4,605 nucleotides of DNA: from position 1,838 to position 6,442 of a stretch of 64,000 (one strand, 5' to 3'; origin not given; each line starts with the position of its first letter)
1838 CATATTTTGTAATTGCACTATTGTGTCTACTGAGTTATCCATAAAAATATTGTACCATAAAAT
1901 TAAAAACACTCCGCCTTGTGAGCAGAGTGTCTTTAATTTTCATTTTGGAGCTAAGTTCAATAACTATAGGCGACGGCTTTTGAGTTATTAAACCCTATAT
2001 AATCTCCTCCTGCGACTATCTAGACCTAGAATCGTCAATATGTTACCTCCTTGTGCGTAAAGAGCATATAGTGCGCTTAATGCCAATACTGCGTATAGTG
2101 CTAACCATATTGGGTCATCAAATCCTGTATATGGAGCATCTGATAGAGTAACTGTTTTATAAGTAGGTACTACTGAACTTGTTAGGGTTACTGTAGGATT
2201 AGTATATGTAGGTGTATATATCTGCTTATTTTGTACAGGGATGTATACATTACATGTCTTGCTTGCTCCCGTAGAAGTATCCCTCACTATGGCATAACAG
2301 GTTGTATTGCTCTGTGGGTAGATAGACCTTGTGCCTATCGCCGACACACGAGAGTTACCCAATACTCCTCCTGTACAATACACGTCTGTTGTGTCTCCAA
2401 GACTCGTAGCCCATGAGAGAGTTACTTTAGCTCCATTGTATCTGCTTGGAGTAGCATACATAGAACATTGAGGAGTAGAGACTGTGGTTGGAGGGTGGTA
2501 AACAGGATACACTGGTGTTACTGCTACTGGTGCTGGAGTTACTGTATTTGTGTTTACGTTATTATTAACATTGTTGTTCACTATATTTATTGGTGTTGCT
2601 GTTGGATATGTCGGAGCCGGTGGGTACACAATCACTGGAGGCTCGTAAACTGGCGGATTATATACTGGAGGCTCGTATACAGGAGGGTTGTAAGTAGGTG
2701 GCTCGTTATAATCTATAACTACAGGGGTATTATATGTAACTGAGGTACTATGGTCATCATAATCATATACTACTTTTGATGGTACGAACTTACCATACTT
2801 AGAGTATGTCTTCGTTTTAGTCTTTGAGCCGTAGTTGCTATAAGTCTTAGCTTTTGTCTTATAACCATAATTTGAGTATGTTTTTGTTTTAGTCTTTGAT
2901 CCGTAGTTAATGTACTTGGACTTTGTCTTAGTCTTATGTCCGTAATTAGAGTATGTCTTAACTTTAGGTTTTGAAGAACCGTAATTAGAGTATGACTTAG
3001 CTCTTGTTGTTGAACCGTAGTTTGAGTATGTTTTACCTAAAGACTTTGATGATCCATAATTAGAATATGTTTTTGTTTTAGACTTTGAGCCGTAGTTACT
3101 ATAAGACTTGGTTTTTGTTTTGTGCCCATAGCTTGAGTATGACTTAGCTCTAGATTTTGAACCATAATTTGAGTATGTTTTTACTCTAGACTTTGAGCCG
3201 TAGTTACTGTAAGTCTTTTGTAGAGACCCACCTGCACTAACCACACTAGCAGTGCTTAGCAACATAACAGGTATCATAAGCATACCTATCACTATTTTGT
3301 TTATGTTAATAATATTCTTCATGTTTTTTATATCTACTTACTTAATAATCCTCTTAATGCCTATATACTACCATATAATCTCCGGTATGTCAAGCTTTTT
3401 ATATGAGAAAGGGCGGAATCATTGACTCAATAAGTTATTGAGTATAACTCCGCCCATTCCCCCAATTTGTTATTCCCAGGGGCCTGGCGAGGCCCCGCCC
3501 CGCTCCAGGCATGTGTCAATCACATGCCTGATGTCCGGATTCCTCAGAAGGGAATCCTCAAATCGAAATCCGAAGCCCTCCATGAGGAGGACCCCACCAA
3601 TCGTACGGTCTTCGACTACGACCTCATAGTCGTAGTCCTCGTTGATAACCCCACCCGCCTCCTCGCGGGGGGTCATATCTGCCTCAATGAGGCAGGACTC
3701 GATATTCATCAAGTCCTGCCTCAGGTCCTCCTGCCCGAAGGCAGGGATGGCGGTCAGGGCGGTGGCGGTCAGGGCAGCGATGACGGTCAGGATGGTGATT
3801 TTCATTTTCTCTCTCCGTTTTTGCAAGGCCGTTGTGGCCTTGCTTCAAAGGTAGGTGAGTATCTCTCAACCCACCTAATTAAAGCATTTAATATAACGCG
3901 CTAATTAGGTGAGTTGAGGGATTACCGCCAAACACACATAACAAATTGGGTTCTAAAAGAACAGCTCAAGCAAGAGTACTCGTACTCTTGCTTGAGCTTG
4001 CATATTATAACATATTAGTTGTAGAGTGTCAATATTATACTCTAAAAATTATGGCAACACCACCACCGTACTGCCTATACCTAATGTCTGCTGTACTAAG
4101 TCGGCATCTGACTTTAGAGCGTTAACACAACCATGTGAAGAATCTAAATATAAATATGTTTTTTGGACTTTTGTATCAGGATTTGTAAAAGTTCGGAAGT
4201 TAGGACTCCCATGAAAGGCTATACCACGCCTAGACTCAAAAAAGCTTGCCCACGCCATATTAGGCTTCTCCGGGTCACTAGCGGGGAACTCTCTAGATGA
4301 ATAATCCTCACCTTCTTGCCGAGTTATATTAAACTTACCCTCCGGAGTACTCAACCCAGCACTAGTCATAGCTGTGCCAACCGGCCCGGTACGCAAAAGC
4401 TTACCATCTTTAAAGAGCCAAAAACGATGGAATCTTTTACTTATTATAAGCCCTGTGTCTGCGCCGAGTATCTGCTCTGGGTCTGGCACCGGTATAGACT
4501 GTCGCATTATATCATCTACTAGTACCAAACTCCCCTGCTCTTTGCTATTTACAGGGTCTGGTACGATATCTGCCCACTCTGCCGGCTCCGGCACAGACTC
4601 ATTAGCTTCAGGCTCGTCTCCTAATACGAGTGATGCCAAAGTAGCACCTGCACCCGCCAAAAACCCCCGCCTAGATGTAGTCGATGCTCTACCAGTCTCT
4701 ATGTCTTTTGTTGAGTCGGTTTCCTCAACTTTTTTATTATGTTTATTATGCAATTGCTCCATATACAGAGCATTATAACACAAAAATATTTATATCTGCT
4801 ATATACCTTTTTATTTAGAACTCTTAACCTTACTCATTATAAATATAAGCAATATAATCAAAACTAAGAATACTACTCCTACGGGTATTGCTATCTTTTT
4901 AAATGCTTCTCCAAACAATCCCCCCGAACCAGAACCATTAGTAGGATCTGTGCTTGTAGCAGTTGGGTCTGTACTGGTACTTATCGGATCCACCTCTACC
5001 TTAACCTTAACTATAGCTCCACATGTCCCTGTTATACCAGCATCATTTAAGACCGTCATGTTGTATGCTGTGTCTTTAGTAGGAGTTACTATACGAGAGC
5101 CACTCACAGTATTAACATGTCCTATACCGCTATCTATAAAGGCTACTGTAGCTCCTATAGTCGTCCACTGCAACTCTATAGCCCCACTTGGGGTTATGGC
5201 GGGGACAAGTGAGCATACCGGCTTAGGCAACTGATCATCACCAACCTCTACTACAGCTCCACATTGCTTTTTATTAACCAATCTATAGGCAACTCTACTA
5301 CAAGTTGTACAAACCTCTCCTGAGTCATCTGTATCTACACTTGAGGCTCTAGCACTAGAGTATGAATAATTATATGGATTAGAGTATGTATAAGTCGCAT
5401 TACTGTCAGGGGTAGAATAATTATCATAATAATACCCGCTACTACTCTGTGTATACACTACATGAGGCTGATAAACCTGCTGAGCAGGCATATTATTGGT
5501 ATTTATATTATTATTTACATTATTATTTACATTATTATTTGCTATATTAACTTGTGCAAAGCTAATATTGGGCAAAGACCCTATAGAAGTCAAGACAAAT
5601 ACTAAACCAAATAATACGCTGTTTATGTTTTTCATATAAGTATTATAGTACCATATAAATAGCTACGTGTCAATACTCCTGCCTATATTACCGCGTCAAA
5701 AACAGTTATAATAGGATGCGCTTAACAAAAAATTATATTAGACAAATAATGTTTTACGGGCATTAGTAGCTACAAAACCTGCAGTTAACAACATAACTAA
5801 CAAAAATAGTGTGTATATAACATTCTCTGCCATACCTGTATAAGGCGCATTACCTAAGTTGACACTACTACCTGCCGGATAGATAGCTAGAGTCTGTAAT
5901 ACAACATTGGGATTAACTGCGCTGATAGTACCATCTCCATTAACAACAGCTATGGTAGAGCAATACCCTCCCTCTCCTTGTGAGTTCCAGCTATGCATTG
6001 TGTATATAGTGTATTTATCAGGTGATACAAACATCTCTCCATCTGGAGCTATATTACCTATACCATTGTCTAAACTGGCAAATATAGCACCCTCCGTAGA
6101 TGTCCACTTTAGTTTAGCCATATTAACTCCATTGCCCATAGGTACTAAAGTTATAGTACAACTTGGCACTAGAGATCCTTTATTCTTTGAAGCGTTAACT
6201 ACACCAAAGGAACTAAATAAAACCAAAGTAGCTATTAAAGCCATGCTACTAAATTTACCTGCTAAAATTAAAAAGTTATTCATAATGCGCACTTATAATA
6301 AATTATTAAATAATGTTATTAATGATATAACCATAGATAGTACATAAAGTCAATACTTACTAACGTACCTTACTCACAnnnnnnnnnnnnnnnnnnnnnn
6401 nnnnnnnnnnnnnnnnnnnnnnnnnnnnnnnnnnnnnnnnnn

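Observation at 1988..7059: Sortase with a non-LPXTG candidate sorting signal (D/N-APYTG) on two of three paralogous surface proteins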

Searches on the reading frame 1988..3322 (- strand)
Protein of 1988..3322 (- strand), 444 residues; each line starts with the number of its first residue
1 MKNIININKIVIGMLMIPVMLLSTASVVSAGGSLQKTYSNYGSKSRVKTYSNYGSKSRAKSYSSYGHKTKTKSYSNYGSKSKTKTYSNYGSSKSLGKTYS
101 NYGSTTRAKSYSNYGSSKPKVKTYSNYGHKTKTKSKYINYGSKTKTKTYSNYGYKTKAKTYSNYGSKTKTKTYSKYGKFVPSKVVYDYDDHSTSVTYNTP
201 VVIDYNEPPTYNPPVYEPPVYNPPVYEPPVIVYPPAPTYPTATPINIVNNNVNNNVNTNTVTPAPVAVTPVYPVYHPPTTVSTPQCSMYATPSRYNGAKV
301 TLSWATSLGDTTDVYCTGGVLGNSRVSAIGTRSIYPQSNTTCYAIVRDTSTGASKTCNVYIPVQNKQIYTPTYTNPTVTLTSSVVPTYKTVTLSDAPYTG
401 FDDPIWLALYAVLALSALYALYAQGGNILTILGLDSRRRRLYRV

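Call 4: search_protein_families(library=pfam, proteins=[window:1988-3322:-], max_evalue=0.1)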
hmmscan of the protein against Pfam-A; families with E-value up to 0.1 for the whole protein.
window:1988-3322:- (444 aa): 1 family
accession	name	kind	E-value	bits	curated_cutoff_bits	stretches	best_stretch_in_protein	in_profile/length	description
PF02095.21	Extensin_1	-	0.062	13.6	105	1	207-281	88-158/171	Extensin-like protein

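Call 5: search_protein_families(library=ncbifam, proteins=[window:1988-3322:-], max_evalue=0.1)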
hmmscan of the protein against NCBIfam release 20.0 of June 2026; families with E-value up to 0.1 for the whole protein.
window:1988-3322:- (444 aa): 0 families

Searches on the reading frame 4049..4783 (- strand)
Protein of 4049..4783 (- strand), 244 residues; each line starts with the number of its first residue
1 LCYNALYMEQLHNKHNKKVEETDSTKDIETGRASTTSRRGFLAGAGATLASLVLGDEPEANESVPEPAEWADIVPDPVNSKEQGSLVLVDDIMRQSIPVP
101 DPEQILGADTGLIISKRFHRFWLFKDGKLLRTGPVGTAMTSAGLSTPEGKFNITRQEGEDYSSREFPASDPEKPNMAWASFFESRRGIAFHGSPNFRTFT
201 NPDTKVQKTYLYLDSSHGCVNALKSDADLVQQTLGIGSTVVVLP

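Call 4: search_protein_families(library=pfam, proteins=[window:4049-4783:-], max_evalue=0.1)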
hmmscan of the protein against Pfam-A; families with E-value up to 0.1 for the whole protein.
window:4049-4783:- (244 aa): 1 family
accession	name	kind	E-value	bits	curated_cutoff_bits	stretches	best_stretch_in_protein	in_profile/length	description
PF03734.19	YkuD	-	8.1e-13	49.6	23.4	1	112-242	4-146/146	L,D-transpeptidase catalytic domain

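Call 5: search_protein_families(library=ncbifam, proteins=[window:4049-4783:-], max_evalue=0.1)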
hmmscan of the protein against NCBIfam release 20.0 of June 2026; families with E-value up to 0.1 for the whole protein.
window:4049-4783:- (244 aa): 3 families
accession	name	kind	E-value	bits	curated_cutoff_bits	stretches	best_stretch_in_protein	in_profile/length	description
TIGR01409.1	TAT_signal_seq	domain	0.00042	20.6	16.7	1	36-55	1-20/29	twin-arginine translocation signal domain-containing protein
NF004785.0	PRK06132.1-2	subfamily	0.017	14.3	169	0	111-178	64-129/353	hypothetical protein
TIGR04519.1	MoCo_extend_TAT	equivalog_domain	0.028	14.4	20.6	0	27-42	33-44/45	TAT-variant-translocated molybdopterin oxidoreductase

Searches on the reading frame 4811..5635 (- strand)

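Call 4: search_protein_families(library=pfam, proteins=[window:4811-5635:-], max_evalue=0.1)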
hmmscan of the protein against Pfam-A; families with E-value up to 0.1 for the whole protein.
window:4811-5635:- (274 aa): 1 family
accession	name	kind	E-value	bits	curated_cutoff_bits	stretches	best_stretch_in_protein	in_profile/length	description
PF04277.18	OAD_gamma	-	0.044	14.9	27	0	250-267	9-26/76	Oxaloacetate decarboxylase, gamma chain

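Call 5: search_protein_families(library=ncbifam, proteins=[window:4811-5635:-], max_evalue=0.1)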
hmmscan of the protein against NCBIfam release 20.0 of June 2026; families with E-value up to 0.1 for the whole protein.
window:4811-5635:- (274 aa): 0 families

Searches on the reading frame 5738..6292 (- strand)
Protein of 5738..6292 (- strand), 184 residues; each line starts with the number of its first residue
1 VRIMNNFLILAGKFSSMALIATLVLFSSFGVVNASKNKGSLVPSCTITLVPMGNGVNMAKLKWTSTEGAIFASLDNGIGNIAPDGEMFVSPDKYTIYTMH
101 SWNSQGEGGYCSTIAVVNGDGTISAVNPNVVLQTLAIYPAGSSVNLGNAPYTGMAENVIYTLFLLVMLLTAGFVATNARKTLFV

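Call 4: search_protein_families(library=pfam, proteins=[window:5738-6292:-], max_evalue=0.1)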
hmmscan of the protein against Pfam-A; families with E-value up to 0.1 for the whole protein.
window:5738-6292:- (184 aa): 1 family
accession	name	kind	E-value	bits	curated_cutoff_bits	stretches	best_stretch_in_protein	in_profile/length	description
PF00746.26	Gram_pos_anchor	-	0.037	14.4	20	1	150-180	10-40/43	LPXTG cell wall anchor motif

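Call 5: search_protein_families(library=ncbifam, proteins=[window:5738-6292:-], max_evalue=0.1)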
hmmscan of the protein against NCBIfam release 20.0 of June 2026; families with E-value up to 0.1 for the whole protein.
window:5738-6292:- (184 aa): 0 families

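Call 25: find_homologous_proteins(query=window:5738-6292:-, max_evalue=0.001)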
Query window:5738-6292:- (184 aa): 17 proteins with E <= 0.001 among 90 candidates.
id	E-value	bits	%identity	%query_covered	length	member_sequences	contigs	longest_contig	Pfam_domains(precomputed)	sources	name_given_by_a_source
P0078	4.4e-111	386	100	98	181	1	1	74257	-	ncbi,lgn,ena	-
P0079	2.6e-57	211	68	78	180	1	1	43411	-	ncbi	-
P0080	2.1e-53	199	59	91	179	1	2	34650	-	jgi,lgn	jgi:hypothetical protein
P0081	1.6e-51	193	54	96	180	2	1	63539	-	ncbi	-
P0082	1.6e-51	192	62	82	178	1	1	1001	-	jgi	-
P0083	1.8e-50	189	60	79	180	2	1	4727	-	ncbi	-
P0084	4.7e-49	184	58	82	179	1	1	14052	-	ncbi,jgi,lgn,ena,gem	-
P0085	7.9e-49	184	58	83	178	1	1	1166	-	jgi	jgi:hypothetical protein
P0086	1.2e-48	183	61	77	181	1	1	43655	-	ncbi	-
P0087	1.5e-48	183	59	77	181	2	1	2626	-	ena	-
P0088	1.7e-48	183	57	82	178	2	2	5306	-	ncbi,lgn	-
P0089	4.4e-47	178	54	97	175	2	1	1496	-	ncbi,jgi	-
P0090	1.8e-46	176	51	98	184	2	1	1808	-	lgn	-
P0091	3.8e-45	172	57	77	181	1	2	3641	-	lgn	-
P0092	6.5e-45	171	53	85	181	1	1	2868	-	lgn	-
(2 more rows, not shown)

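Call 45: predict_structure(alignment_id=A4)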
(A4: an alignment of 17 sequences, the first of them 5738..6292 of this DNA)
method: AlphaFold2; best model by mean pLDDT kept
length: 184 residues; sequences in the alignment: 17
mean_pLDDT: 68.1   pTM: 0.47
mean pLDDT of the five models: 68.1, 66.5, 65.2, 64.8, 63.2
residues with pLDDT >= 90: 22; 70-90: 74; 50-70: 44; < 50: 44
segments of 3 or more residues with pLDDT < 50: 1-6, 24-39, 138-141, 143-146, 148-152, 180-184
pLDDT, mean of each block of 10 residues (from residue 1): 49 52 46 38 80 80 85 89 91 88 84 86 72 54 47 54 77 63 43
secondary structure, 60 per line:
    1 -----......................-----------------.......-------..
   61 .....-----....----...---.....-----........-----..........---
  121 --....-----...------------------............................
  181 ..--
elements in order: H6-27 E45-51 E59-65 E71-74 E79-81 E85-89 E95-102 E108-117 E123-126 E132-134 H153-182

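Call 47: fold_search(model_id=the predicted structure, library=pdb)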
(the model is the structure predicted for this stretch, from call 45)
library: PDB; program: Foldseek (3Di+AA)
matches with E <= 10: 863; with E <= 0.001: 0
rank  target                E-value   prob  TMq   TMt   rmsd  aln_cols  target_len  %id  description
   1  8xk2_B                3.8e-02  0.38  0.17  0.23  17.8       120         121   10  A neutralizing nanobody VHH60 against wt SARS-CoV-2 (released 2024-07-10)
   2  8ee2_H                4.5e-02  0.33  0.15  0.21  17.2       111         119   11  Crystal Structure of Nanobody VHH219 Bound to Its Antigen PA14 Cif (released 2023-09-13)
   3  6obc_B                6.7e-02  0.23  0.15  0.21  17.2       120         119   12  Ricin A chain bound to camelid (released 2020-04-01)
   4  6nfj_E                7.0e-02  0.38  0.19  0.28  14.6       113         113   11  Structure of Beta-Klotho in Complex with FGF19 C-terminal peptide (released 2019-04-03)
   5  7pa8_HHH              7.4e-02  0.14  0.14  0.16  17.0       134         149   13  JC polyomavirus VP1 in complex with Fab 27C2 (released 2023-02-08)
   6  9kmp_B                7.9e-02  0.20  0.15  0.21  16.1       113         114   13  CRP-HCAb1 complex (released 2025-11-19)
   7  2l7q_MODEL_1_A        9.3e-02  0.15  0.16  0.20  19.5       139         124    8  Solution NMR structure of conjugate transposon protein BVU_1572(27-141) from Bacteroides Vulgatus, Northeast S (released 2010-12-29)
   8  8ee2_K                9.8e-02  0.23  0.16  0.24  15.6       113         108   12  Crystal Structure of Nanobody VHH219 Bound to Its Antigen PA14 Cif (released 2023-09-13)
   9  9e7o_A                9.8e-02  0.21  0.16  0.23  15.5       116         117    9  Pfs230 D13D14 in complex with nanobody W2810 (released 2025-07-30)
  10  2ox5_Y                1.1e-01  0.57  0.24  0.35  16.6       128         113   11  The SoxYZ complex of Paracoccus pantotrophus (released 2007-05-22)
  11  7kv7_BBB              1.1e-01  0.47  0.20  0.16  12.8        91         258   16  Surface glycan-binding protein B from Bacteroides fluxus in complex with laminaritriose (released 2021-02-17)
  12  7tpr_F                1.2e-01  0.23  0.17  0.23  17.3       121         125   10  Camel nanobodies 7A3 and 8A2 broadly neutralize SARS-CoV-2 variants (released 2022-04-20)
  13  8eln_C                1.2e-01  0.14  0.14  0.19  17.4       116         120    8  Crystal Structure of Nanobody VHH222 Bound to Its Antigen PA14 Cif (released 2023-10-18)
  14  7kv7_AAA              1.3e-01  0.60  0.21  0.17  13.1        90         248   17  Surface glycan-binding protein B from Bacteroides fluxus in complex with laminaritriose (released 2021-02-17)
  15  9g6b_C                1.3e-01  0.18  0.16  0.18  15.8       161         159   12  cbb3-2 NOH complex (released 2026-01-28)
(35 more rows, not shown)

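Call 49: search_protein_representatives(alignment_id=A4)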
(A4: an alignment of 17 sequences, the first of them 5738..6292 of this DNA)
Query: 17 sequences, 180 profile positions. Proteins with E-value up to 0.001 (for the whole library): 4133; up to 1e-10: 1277; up to 1e-30: 205. The best 150 are listed.
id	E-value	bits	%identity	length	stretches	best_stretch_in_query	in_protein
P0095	1.7e-267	894.5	-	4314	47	37-120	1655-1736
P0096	2.7e-120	414.8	-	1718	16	44-121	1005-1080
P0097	1.2e-105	367.1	-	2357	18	32-120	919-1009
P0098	5.3e-97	339.0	-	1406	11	27-115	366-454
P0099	1.6e-95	334.1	-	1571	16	36-113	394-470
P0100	3.7e-93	326.4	-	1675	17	37-116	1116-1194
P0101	4.4e-88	309.9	-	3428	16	36-114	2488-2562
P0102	5.4e-82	290.1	-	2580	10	38-115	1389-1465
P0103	6.1e-82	289.9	-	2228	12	42-125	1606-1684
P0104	1.4e-75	269.1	-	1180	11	34-118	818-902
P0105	6.4e-73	260.5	-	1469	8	41-128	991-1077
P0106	5.9e-70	250.9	-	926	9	32-114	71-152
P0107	4.0e-67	241.6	-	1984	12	37-113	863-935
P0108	4.9e-66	238.1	-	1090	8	35-117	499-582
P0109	6.0e-66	237.8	-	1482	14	33-113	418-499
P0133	2.6e-56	206.4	-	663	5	24-153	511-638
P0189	9.6e-42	158.9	-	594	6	38-158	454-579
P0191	3.4e-41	157.1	-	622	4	37-165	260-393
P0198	3.0e-40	154.1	-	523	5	34-179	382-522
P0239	5.0e-36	140.3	-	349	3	37-162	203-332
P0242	1.4e-35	138.9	-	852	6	37-171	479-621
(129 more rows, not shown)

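Call 51: search_protein_families(library=pfam, proteins=[P0198, P0189, P0133, P0239, P0242, P0191], max_evalue=0.01)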
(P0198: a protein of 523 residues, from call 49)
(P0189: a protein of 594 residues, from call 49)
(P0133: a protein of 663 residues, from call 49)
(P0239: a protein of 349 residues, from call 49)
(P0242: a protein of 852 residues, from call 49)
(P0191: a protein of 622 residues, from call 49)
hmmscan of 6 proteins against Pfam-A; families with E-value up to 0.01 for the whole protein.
P0198 (523 aa): 0 families

P0189 (594 aa): 0 families

P0133 (663 aa): 1 family
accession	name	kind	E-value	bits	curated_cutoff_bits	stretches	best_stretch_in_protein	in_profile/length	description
PF24528.1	Ig_ADGRF3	-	3.2e-05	24.5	27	0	103-160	34-90/91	Adhesion G-protein coupled receptor F3-like, Ig-like domain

P0239 (349 aa): 0 families

P0242 (852 aa): 0 families

P0191 (622 aa): 2 families
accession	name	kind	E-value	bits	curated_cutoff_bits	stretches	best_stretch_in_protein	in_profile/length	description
PF19818.4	DUF6301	-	0.0025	18.4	27.2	0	268-299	98-128/137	Family of unknown function (DUF6301)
PF16732.10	ComP_DUS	-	0.0029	18.9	27.3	0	227-248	60-83/87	Type IV minor pilin ComP, DNA uptake sequence receptor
